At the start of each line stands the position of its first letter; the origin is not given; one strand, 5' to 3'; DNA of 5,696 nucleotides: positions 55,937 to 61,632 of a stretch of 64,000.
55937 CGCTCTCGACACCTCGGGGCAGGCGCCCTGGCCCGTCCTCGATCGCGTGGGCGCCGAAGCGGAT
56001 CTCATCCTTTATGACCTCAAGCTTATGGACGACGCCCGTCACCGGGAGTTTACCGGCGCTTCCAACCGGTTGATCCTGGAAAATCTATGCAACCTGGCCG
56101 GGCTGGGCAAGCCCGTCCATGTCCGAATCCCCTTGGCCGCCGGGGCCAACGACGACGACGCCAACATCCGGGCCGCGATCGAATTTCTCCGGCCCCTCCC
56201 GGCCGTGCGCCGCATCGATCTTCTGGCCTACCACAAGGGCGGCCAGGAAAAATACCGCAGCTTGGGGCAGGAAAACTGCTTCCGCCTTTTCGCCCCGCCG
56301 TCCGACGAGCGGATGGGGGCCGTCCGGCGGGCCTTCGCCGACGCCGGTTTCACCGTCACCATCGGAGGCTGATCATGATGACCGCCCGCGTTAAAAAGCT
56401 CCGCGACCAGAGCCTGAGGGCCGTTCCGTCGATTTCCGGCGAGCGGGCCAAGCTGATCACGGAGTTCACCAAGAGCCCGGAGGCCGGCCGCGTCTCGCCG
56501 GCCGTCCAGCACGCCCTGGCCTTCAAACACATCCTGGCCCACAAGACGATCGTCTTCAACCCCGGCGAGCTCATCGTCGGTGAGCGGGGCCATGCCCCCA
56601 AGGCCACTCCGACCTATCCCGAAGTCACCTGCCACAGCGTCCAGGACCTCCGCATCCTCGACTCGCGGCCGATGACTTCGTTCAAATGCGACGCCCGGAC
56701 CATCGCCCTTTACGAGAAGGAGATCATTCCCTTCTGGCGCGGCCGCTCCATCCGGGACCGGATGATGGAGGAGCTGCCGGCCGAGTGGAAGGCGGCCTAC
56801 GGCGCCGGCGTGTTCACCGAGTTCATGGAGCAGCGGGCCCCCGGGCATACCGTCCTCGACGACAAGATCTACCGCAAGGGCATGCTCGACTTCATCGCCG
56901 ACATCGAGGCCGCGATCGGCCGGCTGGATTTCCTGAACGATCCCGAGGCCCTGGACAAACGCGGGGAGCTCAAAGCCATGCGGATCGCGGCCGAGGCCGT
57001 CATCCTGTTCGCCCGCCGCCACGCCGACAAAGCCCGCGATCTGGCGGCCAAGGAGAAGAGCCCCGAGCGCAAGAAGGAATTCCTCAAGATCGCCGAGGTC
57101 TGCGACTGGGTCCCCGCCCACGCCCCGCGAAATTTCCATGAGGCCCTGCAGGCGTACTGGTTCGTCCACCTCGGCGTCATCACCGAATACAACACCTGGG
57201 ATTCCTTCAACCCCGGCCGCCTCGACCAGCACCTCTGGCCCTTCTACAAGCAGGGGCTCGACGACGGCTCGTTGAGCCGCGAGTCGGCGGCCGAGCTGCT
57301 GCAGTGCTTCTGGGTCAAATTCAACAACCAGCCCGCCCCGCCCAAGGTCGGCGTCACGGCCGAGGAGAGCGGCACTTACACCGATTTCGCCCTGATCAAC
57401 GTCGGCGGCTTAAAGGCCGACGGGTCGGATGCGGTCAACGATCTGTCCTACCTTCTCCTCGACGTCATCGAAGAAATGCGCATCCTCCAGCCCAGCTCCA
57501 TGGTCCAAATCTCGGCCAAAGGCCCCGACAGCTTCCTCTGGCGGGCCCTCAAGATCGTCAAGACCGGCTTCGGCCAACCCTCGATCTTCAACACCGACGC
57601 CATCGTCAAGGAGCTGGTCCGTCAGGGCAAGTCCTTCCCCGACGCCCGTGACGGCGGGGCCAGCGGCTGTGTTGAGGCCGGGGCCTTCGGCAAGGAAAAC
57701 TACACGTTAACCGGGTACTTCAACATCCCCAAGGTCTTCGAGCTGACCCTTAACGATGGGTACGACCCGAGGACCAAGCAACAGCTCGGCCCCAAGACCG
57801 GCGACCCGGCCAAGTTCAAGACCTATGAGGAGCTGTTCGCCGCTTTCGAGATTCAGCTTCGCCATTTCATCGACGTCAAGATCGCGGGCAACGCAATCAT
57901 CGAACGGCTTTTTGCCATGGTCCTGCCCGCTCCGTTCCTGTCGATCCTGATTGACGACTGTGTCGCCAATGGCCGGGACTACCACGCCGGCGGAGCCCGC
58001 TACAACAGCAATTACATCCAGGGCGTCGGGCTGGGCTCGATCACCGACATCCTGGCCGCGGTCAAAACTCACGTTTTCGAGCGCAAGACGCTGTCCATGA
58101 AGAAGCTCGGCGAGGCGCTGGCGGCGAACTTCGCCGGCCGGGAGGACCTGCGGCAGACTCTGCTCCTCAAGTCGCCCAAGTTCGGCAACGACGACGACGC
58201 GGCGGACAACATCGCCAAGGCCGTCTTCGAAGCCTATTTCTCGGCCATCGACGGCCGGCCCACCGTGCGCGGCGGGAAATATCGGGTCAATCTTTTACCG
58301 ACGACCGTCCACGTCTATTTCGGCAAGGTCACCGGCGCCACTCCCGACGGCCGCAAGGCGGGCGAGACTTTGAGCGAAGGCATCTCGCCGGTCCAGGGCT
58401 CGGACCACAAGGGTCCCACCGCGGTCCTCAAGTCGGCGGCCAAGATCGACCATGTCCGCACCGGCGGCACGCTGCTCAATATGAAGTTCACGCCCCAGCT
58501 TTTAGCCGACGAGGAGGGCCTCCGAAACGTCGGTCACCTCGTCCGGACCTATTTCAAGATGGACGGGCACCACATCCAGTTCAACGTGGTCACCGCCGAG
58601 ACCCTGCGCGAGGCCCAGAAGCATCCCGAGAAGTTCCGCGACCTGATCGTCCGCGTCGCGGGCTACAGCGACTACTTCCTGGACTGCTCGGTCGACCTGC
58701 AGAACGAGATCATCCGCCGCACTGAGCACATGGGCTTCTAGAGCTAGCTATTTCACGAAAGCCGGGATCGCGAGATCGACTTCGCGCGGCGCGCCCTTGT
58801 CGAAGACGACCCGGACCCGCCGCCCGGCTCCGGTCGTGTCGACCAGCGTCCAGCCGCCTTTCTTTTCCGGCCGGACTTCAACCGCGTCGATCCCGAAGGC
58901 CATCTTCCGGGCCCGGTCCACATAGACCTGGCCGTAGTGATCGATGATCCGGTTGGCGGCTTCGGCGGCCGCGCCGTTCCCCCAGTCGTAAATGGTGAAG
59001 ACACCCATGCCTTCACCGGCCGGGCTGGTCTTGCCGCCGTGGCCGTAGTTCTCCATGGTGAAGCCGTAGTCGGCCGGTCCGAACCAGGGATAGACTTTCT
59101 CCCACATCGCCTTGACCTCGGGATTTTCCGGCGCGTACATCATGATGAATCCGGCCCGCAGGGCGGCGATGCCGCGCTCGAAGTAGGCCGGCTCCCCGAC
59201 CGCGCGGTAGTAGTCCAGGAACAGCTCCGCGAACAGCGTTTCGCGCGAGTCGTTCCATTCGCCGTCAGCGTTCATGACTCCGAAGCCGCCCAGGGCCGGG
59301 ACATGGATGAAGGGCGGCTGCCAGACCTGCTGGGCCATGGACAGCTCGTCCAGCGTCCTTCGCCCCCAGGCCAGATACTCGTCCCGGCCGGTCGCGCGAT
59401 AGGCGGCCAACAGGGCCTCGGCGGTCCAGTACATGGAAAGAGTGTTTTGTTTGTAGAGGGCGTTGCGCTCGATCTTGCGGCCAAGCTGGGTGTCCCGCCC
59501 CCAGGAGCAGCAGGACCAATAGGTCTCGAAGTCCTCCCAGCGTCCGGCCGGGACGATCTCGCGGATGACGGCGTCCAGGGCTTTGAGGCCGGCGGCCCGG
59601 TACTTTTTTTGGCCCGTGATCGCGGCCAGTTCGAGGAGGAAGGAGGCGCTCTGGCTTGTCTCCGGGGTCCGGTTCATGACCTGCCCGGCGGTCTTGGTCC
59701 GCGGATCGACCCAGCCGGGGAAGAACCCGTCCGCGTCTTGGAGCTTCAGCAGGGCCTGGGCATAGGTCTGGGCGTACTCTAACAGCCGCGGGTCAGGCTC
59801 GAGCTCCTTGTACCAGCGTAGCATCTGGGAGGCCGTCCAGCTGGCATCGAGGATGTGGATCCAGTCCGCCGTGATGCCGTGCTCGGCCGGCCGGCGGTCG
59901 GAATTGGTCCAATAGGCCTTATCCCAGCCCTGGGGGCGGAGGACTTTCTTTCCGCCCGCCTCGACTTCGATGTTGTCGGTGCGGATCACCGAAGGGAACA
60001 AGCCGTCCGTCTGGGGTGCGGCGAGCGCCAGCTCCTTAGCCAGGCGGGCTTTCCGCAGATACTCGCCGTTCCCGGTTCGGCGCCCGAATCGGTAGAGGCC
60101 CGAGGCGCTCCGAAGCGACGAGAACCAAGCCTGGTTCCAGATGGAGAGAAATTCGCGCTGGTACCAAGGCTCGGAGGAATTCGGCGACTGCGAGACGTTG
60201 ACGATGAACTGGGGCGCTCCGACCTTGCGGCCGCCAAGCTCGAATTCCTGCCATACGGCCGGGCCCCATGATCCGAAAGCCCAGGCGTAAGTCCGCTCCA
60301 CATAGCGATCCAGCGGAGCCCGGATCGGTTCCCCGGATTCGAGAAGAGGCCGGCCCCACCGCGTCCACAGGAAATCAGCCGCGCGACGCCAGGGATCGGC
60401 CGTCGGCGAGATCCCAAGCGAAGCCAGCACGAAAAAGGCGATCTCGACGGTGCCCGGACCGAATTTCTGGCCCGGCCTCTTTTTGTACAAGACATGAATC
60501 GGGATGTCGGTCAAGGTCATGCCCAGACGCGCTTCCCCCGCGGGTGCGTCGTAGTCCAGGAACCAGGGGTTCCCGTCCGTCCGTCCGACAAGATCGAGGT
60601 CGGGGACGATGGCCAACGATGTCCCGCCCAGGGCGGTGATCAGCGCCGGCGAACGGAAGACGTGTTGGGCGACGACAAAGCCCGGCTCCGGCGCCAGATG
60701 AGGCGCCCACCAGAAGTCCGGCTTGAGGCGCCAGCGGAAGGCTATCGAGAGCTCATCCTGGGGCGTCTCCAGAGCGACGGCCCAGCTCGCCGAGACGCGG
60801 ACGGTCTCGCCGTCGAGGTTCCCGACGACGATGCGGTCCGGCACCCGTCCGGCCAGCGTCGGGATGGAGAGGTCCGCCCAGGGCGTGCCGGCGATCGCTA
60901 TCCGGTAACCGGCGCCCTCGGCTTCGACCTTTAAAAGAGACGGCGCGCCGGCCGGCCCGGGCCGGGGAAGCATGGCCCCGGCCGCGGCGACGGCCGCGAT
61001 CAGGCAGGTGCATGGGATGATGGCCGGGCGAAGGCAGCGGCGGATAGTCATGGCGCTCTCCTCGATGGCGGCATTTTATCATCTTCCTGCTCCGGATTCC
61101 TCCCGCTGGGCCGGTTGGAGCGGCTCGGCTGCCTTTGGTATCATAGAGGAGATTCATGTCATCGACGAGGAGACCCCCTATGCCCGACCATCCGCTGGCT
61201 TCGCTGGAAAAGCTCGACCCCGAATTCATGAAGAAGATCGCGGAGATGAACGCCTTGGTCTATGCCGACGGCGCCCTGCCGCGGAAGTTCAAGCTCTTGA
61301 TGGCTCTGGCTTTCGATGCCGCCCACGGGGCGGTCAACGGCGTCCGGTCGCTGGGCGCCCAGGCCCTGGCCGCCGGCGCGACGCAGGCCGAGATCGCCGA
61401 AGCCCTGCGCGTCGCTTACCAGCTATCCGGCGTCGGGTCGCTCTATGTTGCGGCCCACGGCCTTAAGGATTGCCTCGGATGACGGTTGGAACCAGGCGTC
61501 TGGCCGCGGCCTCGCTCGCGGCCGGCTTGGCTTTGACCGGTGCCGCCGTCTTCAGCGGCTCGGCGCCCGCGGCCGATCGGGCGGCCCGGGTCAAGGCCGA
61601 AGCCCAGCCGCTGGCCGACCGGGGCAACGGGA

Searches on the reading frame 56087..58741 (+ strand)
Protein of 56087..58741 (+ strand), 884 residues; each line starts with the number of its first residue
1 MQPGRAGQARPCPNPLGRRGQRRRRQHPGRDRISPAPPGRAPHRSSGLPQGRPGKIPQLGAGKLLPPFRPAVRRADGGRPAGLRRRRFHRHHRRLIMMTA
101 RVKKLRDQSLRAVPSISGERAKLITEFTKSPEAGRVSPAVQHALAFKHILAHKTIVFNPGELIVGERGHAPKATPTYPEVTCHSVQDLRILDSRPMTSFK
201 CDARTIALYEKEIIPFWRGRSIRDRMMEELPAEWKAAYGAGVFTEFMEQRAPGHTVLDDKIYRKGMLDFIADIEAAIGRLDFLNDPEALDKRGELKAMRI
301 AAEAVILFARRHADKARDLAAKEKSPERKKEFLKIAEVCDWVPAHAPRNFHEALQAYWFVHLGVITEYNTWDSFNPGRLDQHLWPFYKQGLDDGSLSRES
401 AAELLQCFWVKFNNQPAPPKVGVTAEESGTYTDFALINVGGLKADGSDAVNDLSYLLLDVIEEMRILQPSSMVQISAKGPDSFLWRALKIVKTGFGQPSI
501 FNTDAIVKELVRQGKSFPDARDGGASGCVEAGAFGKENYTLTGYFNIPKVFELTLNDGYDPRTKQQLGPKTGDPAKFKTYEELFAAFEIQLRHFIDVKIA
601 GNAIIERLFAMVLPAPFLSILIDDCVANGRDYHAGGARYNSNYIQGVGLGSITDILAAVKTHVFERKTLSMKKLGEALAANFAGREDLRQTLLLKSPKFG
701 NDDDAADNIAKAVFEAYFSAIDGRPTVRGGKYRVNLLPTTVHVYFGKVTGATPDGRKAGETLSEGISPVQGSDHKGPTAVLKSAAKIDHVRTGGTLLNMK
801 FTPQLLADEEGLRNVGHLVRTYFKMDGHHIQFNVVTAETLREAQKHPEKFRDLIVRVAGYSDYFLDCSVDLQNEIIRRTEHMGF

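Call 31: search_protein_families(library=pfam, proteins=[window:56087-58741:+], max_evalue=0.001)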
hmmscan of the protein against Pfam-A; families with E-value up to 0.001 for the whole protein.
window:56087-58741:+ (884 aa): 2 families
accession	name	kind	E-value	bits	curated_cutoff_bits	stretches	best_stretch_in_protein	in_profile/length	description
PF02901.20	PFL-like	-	2.7e-219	730.5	24.3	1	98-746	1-647/647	Pyruvate formate lyase-like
PF01228.26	Gly_radical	-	2.1e-37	128.3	22.2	1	763-864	2-105/106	Glycine radical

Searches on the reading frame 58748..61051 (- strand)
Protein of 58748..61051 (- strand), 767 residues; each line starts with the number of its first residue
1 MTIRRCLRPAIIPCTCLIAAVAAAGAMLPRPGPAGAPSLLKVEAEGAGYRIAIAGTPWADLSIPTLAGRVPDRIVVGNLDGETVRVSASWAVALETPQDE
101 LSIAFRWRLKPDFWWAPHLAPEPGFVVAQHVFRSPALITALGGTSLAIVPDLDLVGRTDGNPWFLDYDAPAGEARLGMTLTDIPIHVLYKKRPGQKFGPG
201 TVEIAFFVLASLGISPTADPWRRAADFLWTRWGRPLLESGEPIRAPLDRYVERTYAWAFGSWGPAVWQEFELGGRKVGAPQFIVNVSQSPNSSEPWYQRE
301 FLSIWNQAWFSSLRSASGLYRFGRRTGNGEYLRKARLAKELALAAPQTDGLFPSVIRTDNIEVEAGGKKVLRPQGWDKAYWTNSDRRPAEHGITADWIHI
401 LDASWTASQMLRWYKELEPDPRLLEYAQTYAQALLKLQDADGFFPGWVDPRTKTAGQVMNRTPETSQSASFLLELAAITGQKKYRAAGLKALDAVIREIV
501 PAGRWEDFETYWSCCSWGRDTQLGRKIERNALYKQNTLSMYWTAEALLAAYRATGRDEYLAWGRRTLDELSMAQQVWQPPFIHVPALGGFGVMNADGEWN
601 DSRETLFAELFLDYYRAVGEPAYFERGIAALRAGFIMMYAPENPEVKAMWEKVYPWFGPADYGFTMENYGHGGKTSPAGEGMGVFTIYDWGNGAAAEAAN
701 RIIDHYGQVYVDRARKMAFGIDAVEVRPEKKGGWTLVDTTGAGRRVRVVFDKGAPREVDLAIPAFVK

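Call 31: search_protein_families(library=pfam, proteins=[window:58748-61051:-], max_evalue=0.001)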
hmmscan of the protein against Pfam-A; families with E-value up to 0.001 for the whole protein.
window:58748-61051:- (767 aa): 2 families
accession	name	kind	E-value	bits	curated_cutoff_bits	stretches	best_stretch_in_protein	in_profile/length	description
PF01532.26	Glyco_hydro_47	-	0.00033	20.2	22.9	0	543-576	363-396/455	Glycosyl hydrolase family 47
PF07470.19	Glyco_hydro_88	-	0.00048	19.7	26.6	0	421-503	225-306/352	Glycosyl Hydrolase Family 88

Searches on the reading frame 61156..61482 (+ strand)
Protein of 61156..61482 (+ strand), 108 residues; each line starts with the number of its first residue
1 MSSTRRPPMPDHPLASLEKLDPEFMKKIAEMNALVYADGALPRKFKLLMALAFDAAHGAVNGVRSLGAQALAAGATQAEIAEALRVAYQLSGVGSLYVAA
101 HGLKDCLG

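Call 31: search_protein_families(library=pfam, proteins=[window:61156-61482:+], max_evalue=0.001)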
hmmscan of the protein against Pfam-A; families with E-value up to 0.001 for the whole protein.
window:61156-61482:+ (108 aa): 1 family
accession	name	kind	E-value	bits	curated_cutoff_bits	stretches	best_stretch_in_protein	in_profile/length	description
PF02627.25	CMD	-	4.4e-13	49.5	23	1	22-100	1-79/84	Carboxymuconolactone decarboxylase family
